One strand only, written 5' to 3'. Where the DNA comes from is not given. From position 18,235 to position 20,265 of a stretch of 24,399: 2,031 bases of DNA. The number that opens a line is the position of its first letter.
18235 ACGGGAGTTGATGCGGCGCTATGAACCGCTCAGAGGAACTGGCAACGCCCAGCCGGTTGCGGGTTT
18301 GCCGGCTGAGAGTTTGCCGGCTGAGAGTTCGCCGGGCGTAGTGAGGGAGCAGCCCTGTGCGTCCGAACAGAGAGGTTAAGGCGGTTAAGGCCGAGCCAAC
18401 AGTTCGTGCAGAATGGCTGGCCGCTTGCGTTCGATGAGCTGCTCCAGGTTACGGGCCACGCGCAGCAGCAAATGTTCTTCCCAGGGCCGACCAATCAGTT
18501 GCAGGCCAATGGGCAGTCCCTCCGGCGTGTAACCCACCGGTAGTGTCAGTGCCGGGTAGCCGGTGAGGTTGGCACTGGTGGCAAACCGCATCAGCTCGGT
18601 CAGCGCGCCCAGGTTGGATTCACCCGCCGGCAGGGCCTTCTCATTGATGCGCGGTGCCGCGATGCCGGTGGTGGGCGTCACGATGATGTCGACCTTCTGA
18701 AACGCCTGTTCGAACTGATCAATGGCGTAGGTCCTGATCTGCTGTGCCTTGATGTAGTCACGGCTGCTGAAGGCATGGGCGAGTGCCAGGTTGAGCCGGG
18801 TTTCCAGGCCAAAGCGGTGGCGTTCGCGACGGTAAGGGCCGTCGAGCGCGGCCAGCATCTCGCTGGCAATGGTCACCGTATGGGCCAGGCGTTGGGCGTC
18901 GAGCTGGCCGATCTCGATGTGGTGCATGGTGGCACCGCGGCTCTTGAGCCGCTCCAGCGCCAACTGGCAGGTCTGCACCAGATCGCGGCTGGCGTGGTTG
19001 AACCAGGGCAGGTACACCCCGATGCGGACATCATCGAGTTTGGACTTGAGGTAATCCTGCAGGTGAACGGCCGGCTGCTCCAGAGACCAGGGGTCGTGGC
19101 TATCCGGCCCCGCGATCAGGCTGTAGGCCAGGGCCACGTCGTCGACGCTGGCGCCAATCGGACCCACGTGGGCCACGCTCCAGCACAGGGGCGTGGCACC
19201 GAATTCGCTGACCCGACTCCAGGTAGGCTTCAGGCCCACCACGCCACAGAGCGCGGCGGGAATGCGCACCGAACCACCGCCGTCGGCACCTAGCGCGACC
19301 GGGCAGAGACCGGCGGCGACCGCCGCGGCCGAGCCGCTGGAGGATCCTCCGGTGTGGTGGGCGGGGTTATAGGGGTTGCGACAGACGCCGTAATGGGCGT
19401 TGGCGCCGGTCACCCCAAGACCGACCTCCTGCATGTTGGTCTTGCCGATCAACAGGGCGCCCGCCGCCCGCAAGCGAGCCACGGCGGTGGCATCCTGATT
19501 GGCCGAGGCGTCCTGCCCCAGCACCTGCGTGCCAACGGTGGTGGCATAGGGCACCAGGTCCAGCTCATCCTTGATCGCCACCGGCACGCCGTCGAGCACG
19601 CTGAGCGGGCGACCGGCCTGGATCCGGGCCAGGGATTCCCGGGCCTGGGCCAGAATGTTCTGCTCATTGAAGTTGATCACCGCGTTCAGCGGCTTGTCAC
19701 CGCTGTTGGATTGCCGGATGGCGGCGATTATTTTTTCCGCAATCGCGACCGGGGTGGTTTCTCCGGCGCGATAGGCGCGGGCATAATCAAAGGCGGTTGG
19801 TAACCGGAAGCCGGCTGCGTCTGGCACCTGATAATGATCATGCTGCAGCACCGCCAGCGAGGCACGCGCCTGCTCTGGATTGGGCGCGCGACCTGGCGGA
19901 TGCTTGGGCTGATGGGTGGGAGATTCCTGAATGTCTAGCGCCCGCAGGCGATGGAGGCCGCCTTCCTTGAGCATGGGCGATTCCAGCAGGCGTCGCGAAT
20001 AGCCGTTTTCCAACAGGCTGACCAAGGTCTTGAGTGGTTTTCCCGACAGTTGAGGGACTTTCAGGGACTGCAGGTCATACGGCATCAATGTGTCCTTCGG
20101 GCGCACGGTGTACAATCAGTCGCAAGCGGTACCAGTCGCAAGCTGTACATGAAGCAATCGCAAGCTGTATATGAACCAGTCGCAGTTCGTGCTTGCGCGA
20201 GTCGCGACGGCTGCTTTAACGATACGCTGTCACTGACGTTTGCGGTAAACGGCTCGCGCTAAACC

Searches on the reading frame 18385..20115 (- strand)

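Call 78: search_protein_families(library=pfam, proteins=[window:18385-20115:-], max_evalue=0.00001)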
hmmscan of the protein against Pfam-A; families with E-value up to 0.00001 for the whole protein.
window:18385-20115:- (576 aa): 1 family
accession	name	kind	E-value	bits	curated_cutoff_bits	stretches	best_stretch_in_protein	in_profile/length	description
PF01425.27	Amidase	-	3.5e-105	353.1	27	1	131-551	5-445/445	Amidase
